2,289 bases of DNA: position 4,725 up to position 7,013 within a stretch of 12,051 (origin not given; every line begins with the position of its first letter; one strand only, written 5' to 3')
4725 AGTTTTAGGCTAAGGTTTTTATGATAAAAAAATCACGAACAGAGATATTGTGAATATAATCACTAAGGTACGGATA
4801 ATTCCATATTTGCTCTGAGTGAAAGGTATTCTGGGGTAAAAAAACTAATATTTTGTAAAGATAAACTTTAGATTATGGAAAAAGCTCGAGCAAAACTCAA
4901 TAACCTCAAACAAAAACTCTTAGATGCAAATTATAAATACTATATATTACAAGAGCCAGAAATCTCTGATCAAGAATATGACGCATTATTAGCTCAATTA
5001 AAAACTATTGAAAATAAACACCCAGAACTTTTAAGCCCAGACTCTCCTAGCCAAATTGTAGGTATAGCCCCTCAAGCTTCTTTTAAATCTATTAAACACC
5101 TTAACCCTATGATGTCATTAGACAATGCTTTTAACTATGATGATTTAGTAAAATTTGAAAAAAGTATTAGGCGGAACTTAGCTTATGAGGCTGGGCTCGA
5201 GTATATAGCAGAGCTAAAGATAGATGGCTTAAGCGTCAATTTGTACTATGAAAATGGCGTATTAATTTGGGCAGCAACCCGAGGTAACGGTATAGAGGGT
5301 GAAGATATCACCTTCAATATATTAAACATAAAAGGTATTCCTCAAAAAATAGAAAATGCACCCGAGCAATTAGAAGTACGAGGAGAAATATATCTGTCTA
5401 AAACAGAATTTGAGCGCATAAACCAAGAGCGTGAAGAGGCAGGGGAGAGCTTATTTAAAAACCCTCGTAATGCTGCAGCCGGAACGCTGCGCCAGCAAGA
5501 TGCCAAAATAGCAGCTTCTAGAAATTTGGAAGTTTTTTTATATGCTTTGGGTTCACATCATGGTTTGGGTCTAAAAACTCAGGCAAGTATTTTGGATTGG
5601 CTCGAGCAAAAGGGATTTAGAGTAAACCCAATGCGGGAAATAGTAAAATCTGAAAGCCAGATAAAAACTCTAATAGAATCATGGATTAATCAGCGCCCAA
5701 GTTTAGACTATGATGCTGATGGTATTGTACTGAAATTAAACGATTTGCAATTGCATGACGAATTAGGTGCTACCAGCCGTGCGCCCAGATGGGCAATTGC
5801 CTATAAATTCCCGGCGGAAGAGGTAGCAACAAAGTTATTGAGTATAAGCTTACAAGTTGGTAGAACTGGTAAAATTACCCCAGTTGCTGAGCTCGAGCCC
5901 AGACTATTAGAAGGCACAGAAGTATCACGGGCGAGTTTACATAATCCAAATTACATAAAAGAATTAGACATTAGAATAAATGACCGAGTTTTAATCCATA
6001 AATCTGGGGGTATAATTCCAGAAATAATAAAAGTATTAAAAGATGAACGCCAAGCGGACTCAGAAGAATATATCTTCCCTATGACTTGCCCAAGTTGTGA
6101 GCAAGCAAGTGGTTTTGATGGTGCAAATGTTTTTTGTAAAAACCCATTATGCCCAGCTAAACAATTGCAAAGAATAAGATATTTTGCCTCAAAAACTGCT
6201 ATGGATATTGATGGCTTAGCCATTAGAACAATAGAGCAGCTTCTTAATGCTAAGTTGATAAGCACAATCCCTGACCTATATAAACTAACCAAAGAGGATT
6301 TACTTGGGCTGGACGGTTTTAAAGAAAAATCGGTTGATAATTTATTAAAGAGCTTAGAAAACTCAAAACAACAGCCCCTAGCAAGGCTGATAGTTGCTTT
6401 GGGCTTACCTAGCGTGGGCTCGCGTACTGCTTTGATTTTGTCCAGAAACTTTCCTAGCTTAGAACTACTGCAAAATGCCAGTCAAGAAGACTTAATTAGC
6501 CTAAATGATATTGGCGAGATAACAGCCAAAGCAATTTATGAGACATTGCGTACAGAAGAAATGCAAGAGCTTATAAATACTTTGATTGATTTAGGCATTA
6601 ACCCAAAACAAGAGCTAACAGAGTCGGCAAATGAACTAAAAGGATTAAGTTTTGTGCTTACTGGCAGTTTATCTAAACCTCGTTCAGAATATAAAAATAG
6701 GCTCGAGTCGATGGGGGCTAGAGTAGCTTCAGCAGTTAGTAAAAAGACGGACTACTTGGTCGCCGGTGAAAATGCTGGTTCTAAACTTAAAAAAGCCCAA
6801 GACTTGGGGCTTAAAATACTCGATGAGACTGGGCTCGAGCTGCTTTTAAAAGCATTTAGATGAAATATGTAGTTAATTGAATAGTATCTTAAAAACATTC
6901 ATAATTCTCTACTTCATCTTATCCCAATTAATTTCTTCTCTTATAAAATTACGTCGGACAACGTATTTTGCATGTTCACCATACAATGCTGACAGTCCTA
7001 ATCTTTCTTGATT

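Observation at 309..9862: Strong over-representation of the palindromic octamer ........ (XhoI core CTCGAG), a HIP-like iterated palindrome confined to coding DNA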

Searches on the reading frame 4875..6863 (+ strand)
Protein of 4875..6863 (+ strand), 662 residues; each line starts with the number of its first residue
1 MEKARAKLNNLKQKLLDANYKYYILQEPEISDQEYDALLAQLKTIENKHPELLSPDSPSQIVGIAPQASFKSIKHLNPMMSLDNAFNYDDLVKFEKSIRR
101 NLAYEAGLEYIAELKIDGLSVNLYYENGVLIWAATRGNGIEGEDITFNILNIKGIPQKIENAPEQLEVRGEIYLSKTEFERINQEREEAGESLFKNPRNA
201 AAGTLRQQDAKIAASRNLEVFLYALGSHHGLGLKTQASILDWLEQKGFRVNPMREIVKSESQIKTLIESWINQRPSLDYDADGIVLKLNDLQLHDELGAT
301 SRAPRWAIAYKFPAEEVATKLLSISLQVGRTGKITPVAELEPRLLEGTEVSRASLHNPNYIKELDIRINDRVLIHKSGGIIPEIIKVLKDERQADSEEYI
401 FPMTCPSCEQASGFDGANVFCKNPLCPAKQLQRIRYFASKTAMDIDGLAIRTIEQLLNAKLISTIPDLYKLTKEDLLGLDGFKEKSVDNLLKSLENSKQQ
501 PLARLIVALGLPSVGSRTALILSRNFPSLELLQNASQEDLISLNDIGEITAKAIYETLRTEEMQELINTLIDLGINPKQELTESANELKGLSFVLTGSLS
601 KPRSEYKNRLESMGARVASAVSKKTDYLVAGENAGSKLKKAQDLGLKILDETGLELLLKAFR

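Call 9: find_encoding_contigs(protein=window:4875-6863:+, flank=10000, max_places=6)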
Protein window:4875-6863:+ (662 aa): no gene with exactly this product is on record in the collection.

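Call 10: find_related_loci(query=window:4875-6863:+, collection=genome_contigs, flank=10000)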
Query window:4875-6863:+ (662 aa) in genome_contigs; peptide patterns used: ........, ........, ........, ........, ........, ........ (x = any residue, [..] = any of these).
268 stretches matched a pattern; 146 encode a relative of the query (tblastn E <= 1e-3); the best 80 are kept; 80 distinct loci.
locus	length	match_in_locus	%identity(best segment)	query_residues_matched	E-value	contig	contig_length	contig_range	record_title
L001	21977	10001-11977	45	2-654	1e-178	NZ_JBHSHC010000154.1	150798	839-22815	Effusibacillus consociatus strain CCUG 53762 platanus_K_default_156, whole genome shotgun sequence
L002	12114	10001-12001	43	4-658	4e-174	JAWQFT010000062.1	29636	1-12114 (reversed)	MAG: Jaaginema sp. PMC 1080.18 PMC1080_97_length_29636_cov_23.471992, whole genome shotgun sequence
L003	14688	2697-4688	43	7-658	3e-172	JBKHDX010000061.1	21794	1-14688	MAG: Spirulinaceae cyanobacterium isolate D1M04_3 NODE_849_length_21794_cov_15.121763, whole genome shotgun sequence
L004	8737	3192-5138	46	22-658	6e-172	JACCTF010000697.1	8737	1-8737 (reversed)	MAG: Pyrinomonadaceae bacterium isolate MGR_bin67 SD2897-2912_k127_277821, whole genome shotgun sequence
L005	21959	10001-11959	42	7-660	5e-170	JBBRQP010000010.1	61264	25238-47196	MAG: Gloeobacterales cyanobacterium isolate metawrap_la1_52 W_la1_52_k141_667128L_61264_cov_17.0127, whole genome shotgu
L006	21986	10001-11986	44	1-651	7e-169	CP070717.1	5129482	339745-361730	MAG: Acidobacteriota bacterium isolate bin48 chromosome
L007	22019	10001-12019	43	4-659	8e-165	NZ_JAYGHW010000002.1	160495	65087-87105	Spirulina sp. CCNP1310 NODE_14_length_160495_cov_5.844682, whole genome shotgun sequence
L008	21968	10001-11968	41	4-651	2e-164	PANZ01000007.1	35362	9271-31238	MAG: Chloroflexota bacterium isolate SAT228 263017, whole genome shotgun sequence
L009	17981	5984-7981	43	5-658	1e-163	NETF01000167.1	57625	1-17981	Unicellular cyanobacterium SU3 NODE_42_length_57625_cov_72.9164_comp, whole genome shotgun sequence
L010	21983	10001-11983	42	7-658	4e-163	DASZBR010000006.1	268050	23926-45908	MAG TPA_asm: Gammaproteobacteria bacterium isolate SMAG_U6420 k141_50899, whole genome shotgun sequence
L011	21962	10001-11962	43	2-646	5e-163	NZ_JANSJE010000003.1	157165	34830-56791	Synechococcus sp. H55.6 NODE_3+_length_157165_cov_73.6342, whole genome shotgun sequence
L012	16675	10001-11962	43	18-658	1e-162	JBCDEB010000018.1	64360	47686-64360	MAG: Cyanobacteria bacterium P01_G01_bin.54 k141_1410162_length_64360_cov_19.9683, whole genome shotgun sequence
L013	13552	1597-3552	42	7-659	3e-162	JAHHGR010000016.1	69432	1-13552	MAG: Aphanocapsa lilacina HA4352-LM1 scaffold_308_c1, whole genome shotgun sequence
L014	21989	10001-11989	40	4-659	4e-162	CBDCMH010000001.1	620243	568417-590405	MAG: Acidobacteriota bacterium isolate 99e78491-333d-4f3c-847c-d3cb7a8c2079 genome assembly, contig: contig_1, whole gen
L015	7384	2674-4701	42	1-660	1e-161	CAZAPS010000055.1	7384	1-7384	MAG TPA_asm: uncultured Oscillospiraceae bacterium isolate binchicken_co59_824 genome assembly, contig: NODE_24441_lengt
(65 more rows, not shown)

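Call 11: find_homologous_proteins(query=window:4875-6863:+, max_evalue=1e-50)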
Query window:4875-6863:+ (662 aa): 8000 proteins with E <= 1e-50 among 8000 candidates; the best 120 are listed.
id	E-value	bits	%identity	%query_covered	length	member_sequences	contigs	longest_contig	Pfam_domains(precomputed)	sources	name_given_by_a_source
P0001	0.0e+0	1444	100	100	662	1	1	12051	PF12826.14,PF03120.23,PF14520.13,PF01653.24,PF00533.34,PF22745.3,PF12738.14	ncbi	-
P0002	0.0e+0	1386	96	100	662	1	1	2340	PF12826.14,PF03120.23,PF14520.13,PF01653.24,PF00533.34,PF22745.3,PF12738.14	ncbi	-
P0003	0.0e+0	1246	86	100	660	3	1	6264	PF12826.14,PF03120.23,PF14520.13,PF01653.24,PF00533.34,PF00633.30,PF22745.3,PF12738.14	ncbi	-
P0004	0.0e+0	1101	75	100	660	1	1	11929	PF12826.14,PF03120.23,PF14520.13,PF01653.24,PF00533.34,PF22745.3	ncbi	-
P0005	0.0e+0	1091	74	99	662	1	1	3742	PF12826.14,PF03120.23,PF14520.13,PF01653.24,PF00533.34,PF22745.3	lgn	-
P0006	0.0e+0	1074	73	99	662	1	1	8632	PF12826.14,PF03120.23,PF14520.13,PF01653.24,PF00533.34,PF22745.3,PF12738.14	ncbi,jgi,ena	-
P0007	5.0e-276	935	64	99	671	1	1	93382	PF12826.14,PF03120.23,PF14520.13,PF01653.24,PF00533.34,PF00633.30,PF22745.3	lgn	-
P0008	2.8e-273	926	64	99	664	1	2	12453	PF12826.14,PF03120.23,PF14520.13,PF01653.24,PF00533.34,PF22745.3,PF12738.14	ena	-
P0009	5.1e-273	926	63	99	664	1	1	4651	PF12826.14,PF03120.23,PF14520.13,PF01653.24,PF00533.34,PF03119.22,PF22745.3,PF12738.14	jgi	jgi:DNA ligase (NAD+)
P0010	1.9e-272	924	64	99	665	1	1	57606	PF12826.14,PF03120.23,PF14520.13,PF01653.24,PF00533.34,PF03119.22,PF22745.3,PF12738.14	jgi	jgi:DNA ligase (NAD+)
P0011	8.5e-272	921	63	99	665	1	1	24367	PF12826.14,PF03120.23,PF14520.13,PF01653.24,PF00533.34,PF22745.3,PF12738.14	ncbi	-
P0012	1.4e-271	921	63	99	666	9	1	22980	PF12826.14,PF03120.23,PF14520.13,PF01653.24,PF00533.34,PF03119.22,PF22745.3,PF12738.14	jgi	jgi:DNA ligase (NAD+)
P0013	1.6e-271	921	63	99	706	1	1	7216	PF12826.14,PF03120.23,PF14520.13,PF01653.24,PF00533.34,PF03119.22,PF00633.30,PF22745.3,PF12738.14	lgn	-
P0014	1.8e-271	920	63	99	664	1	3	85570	PF12826.14,PF03120.23,PF14520.13,PF01653.24,PF00533.34,PF03119.22,PF22745.3,PF12738.14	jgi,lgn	jgi:DNA ligase (NAD+)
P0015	2.9e-270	916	63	99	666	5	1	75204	PF12826.14,PF03120.23,PF14520.13,PF01653.24,PF00533.34,PF03119.22,PF22745.3,PF12738.14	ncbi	-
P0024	1.0e-267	908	63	99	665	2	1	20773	PF12826.14,PF03120.23,PF14520.13,PF01653.24,PF00533.34,PF03119.22,PF00633.30,PF22745.3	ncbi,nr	ncbi:MAG: NAD-dependent DNA ligase LigA [Trueperaceae bacterium]|nr:NAD-dependent DNA ligase LigA [T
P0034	2.1e-263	894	62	97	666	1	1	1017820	PF12826.14,PF03120.23,PF14520.13,PF01653.24,PF00533.34,PF03119.22,PF00633.30,PF22745.3,PF12738.14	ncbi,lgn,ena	-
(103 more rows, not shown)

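Call 12: find_encoding_contigs(protein=P0002, flank=10000, max_places=3)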
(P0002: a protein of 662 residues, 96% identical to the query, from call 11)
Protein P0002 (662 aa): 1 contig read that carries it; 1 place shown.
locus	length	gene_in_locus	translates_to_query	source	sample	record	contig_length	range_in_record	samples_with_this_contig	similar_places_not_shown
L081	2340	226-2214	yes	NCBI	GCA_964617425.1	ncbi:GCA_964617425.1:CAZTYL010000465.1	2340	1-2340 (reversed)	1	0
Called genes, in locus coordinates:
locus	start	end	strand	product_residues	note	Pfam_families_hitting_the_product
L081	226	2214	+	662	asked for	PF22745:Nlig-Ia, PF01653:DNA_ligase_aden, PF03120:OB_DNA_ligase, PF12826:HHH_2, PF14520:HHH_5 (weak), PF00533:BRCT, PF12738:PTCB-BRCT (weak)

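Call 13: find_encoding_contigs(protein=P0003, flank=10000, max_places=3)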
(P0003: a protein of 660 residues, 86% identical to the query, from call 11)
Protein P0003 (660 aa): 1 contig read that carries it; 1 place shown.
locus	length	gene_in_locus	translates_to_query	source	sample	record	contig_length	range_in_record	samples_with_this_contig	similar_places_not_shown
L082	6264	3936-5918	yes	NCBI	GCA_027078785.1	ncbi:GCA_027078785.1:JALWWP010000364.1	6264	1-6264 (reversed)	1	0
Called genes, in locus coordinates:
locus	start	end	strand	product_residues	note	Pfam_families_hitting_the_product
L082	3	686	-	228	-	?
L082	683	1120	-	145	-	PF02381:MraZ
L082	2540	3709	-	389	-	PF02608:Bmp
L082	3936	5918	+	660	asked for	PF22745:Nlig-Ia, PF01653:DNA_ligase_aden, PF03120:OB_DNA_ligase, PF00633:HHH (faint), PF12826:HHH_2, PF14520:HHH_5, PF00533:BRCT, PF12738:PTCB-BRCT (weak)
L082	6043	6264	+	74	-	?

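Call 14: find_encoding_contigs(protein=P0004, flank=10000, max_places=3)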
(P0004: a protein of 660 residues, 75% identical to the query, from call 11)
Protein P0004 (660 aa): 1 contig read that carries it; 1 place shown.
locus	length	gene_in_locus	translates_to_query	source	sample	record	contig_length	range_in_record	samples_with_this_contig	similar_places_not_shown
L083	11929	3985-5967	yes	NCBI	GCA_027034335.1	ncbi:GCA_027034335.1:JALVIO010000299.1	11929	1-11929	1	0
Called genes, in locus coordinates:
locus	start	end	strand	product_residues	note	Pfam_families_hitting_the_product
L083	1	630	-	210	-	?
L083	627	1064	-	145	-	PF02381:MraZ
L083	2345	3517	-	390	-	PF02608:Bmp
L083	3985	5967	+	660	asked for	PF22745:Nlig-Ia, PF01653:DNA_ligase_aden, PF03120:OB_DNA_ligase, PF12826:HHH_2, PF14520:HHH_5, PF00533:BRCT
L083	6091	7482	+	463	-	PF02661:Fic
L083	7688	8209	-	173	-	PF01936:NYN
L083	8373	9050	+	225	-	PF00072:Response_reg, PF00486:Trans_reg_C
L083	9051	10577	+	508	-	PF00672:HAMP, PF00512:HisKA, PF02518:HATPase_c, PF13589:HATPase_c_3 (weak)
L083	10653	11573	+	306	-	PF01145:Band_7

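Call 15: find_encoding_contigs(protein=P0006, flank=10000, max_places=3)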
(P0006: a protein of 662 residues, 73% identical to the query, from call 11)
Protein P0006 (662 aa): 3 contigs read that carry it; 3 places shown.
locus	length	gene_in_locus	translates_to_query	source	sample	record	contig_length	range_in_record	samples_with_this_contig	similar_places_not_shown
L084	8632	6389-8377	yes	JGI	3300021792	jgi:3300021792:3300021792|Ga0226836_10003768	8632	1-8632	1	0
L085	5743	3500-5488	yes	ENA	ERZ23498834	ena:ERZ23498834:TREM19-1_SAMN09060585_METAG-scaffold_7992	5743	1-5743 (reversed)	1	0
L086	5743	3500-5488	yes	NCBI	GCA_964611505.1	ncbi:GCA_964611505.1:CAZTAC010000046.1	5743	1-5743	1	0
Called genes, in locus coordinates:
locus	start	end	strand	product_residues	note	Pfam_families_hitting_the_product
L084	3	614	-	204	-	?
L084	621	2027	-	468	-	PF00905:Transpeptidase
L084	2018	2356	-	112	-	-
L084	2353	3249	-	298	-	PF01795:Methyltransf_5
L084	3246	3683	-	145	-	PF02381:MraZ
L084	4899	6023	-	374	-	PF02608:Bmp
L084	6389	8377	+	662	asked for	PF22745:Nlig-Ia, PF01653:DNA_ligase_aden, PF03120:OB_DNA_ligase, PF12826:HHH_2, PF14520:HHH_5, PF00533:BRCT, PF12738:PTCB-BRCT (faint)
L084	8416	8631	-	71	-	PF01936:NYN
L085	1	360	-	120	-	?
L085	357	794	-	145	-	PF02381:MraZ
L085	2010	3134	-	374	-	PF02608:Bmp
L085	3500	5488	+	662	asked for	PF22745:Nlig-Ia, PF01653:DNA_ligase_aden, PF03120:OB_DNA_ligase, PF12826:HHH_2, PF14520:HHH_5, PF00533:BRCT, PF12738:PTCB-BRCT (faint)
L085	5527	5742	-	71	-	PF01936:NYN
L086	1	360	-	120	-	?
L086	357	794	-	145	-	PF02381:MraZ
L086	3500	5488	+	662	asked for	PF22745:Nlig-Ia, PF01653:DNA_ligase_aden, PF03120:OB_DNA_ligase, PF12826:HHH_2, PF14520:HHH_5, PF00533:BRCT, PF12738:PTCB-BRCT (faint)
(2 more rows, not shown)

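Call 16: find_encoding_contigs(protein=P0007, flank=10000, max_places=3)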
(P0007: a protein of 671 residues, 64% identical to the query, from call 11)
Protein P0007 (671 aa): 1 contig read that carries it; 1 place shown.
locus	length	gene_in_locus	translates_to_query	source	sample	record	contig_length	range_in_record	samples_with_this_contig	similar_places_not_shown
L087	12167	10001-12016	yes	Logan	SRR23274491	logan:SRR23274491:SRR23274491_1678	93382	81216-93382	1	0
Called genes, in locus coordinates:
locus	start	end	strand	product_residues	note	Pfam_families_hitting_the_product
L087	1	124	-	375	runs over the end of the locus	PF03033:Glyco_transf_28, PF04101:Glyco_tran_28_C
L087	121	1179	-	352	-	PF01098:FTSW_RODA_SPOVE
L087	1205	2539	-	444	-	PF21799:MurD-like_N (weak), PF08245:Mur_ligase_M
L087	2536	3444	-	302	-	PF00953:Glycos_transf_4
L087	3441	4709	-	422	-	PF08245:Mur_ligase_M, PF02875:Mur_ligase_C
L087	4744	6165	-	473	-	PF00905:Transpeptidase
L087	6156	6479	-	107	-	-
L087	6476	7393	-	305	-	PF01795:Methyltransf_5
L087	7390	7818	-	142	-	PF02381:MraZ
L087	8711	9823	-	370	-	PF02608:Bmp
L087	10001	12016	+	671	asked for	PF22745:Nlig-Ia, PF01653:DNA_ligase_aden, PF03120:OB_DNA_ligase, PF12826:HHH_2, PF14520:HHH_5, PF00633:HHH (weak), PF00533:BRCT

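Call 17: find_encoding_contigs(protein=P0005, flank=10000, max_places=3)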
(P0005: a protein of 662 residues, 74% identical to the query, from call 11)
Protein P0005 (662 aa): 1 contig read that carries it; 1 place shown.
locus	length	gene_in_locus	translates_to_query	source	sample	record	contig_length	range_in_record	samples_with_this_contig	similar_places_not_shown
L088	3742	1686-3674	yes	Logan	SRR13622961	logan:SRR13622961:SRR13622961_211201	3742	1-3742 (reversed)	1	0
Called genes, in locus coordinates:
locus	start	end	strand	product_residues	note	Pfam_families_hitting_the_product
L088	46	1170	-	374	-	PF02608:Bmp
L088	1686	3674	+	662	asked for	PF22745:Nlig-Ia, PF01653:DNA_ligase_aden, PF03120:OB_DNA_ligase, PF12826:HHH_2, PF14520:HHH_5, PF00533:BRCT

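Call 28: find_related_loci(query=A1, collection=metagenome_contigs, flank=10000)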
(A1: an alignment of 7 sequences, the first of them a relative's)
Query A1 (662 aa) in metagenome_contigs; peptide patterns used: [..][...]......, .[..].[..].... (x = any residue, [..] = any of these).
600 stretches matched a pattern (row limit reached: there are more); 546 encode a relative of the query (tblastn E <= 1e-3); the best 80 are kept; 80 distinct loci.
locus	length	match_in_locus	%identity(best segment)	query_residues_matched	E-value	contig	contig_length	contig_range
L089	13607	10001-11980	48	2-658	0e+0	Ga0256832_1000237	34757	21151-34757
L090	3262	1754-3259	55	1-503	0e+0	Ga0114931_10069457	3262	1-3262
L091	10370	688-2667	41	2-651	9e-179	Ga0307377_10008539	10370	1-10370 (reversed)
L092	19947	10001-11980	45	7-651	1e-176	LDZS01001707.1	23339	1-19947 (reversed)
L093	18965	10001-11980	42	2-651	2e-176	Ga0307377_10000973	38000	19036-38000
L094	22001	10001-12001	45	7-662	1e-174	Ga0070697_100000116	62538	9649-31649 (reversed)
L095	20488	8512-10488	42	2-651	4e-174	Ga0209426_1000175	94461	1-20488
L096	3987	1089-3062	43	7-651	1e-179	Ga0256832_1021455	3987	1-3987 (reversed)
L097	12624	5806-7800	43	1-660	7e-172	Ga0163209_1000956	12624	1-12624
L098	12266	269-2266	40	1-660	3e-171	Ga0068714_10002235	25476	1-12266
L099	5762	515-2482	44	8-658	2e-173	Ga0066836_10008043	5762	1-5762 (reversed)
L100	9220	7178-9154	43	7-651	6e-171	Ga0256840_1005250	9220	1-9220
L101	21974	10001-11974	43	7-651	2e-170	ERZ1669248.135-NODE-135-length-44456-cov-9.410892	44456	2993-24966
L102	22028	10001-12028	42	3-660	4e-170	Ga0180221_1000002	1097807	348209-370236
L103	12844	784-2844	40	1-659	2e-170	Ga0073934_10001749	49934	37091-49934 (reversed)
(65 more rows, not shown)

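Call 30: find_encoding_contigs(protein=P0014, flank=10000, max_places=2)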
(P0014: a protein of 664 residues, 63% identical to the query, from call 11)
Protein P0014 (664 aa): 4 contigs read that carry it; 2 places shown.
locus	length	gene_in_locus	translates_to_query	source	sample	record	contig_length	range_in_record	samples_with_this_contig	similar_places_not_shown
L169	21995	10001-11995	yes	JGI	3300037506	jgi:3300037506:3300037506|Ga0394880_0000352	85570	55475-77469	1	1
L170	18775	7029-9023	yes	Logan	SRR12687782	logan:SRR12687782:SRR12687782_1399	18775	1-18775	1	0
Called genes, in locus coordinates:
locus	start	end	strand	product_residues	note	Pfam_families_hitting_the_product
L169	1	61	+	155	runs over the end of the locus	PF00293:NUDIX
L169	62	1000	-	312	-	PF00294:PfkB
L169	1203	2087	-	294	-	PF00398:RrnaAD, PF13649:Methyltransf_25 (faint)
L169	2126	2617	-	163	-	PF02559:CarD_TRCF_RID, PF21095:CarD_C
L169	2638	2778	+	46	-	-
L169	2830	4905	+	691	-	PF13089:PP_kinase_N, PF02503:PP_kinase, PF17941:PP_kinase_C_1, PF13090:PP_kinase_C, PF13091:PLDc_2 (weak)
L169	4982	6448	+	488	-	PF00999:Na_H_Exchanger, PF02080:TrkA_C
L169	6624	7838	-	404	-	PF00884:Sulfatase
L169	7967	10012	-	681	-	PF09992:NAGPA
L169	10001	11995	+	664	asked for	PF22745:Nlig-Ia, PF01653:DNA_ligase_aden, PF03120:OB_DNA_ligase, PF03119:DNA_ligase_ZBD (weak), PF12826:HHH_2, PF14520:HHH_5 (weak), PF00533:BRCT, PF12738:PTCB-BRCT (weak)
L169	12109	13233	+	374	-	PF01408:GFO_IDH_MocA, PF03447:NAD_binding_3 (weak), PF22725:GFO_IDH_MocA_C3, PF02894:GFO_IDH_MocA_C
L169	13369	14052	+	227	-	PF01261:AP_endonuc_2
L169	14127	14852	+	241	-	PF01261:AP_endonuc_2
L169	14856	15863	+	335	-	PF01380:SIS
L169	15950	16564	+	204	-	PF00719:Pyrophosphatase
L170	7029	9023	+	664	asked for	PF22745:Nlig-Ia, PF01653:DNA_ligase_aden, PF03120:OB_DNA_ligase, PF03119:DNA_ligase_ZBD (weak), PF12826:HHH_2, PF14520:HHH_5 (weak), PF00533:BRCT, PF12738:PTCB-BRCT (weak)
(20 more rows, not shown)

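Call 31: find_encoding_contigs(protein=P0034, flank=10000, max_places=1)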
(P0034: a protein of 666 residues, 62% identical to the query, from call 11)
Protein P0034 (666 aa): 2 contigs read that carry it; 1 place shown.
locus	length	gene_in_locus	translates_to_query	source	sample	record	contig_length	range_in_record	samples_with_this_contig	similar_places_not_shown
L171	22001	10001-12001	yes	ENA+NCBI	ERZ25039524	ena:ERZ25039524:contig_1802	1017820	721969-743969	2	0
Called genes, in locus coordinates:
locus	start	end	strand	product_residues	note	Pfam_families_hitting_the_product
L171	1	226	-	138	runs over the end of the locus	PF12802:MarR_2 (weak), PF01047:MarR, PF08279:HTH_11 (faint)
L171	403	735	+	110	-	-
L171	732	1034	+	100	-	PF00581:Rhodanese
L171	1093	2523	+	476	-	PF13191:AAA_16 (faint)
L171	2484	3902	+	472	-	PF13424:TPR_12 (faint)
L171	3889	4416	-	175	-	PF00881:Nitroreductase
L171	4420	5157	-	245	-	PF05175:MTS, PF06325:PrmA, PF13489:Methyltransf_23 (weak), PF03602:Cons_hypoth95, PF13847:Methyltransf_31, PF08241:Methyltransf_11, PF08242:Methyltransf_12, PF13649:Methyltransf_25, +1 more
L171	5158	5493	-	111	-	-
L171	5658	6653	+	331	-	PF02543:Carbam_trans_N (faint), PF00814:TsaD, PF22521:HypF_C_2 (weak)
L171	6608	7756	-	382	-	PF13439:Glyco_transf_4, PF13477:Glyco_trans_4_2, PF13579:Glyco_trans_4_4, PF20706:GT4-conflict, PF00534:Glycos_transf_1, PF13692:Glyco_trans_1_4, PF13524:Glyco_trans_1_2 (weak)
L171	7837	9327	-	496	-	PF00478:IMPDH, PF00571:CBS, PF01070:FMN_dh (weak), PF03060:NMO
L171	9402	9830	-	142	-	-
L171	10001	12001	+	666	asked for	PF22745:Nlig-Ia, PF01653:DNA_ligase_aden, PF03120:OB_DNA_ligase, PF03119:DNA_ligase_ZBD (weak), PF12826:HHH_2, PF14520:HHH_5, PF00533:BRCT, PF12738:PTCB-BRCT (weak), +1 more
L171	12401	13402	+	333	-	PF13531:SBP_bac_11, PF01547:SBP_bac_1, PF13416:SBP_bac_8, PF13343:SBP_bac_6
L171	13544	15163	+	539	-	PF00528:BPD_transp_1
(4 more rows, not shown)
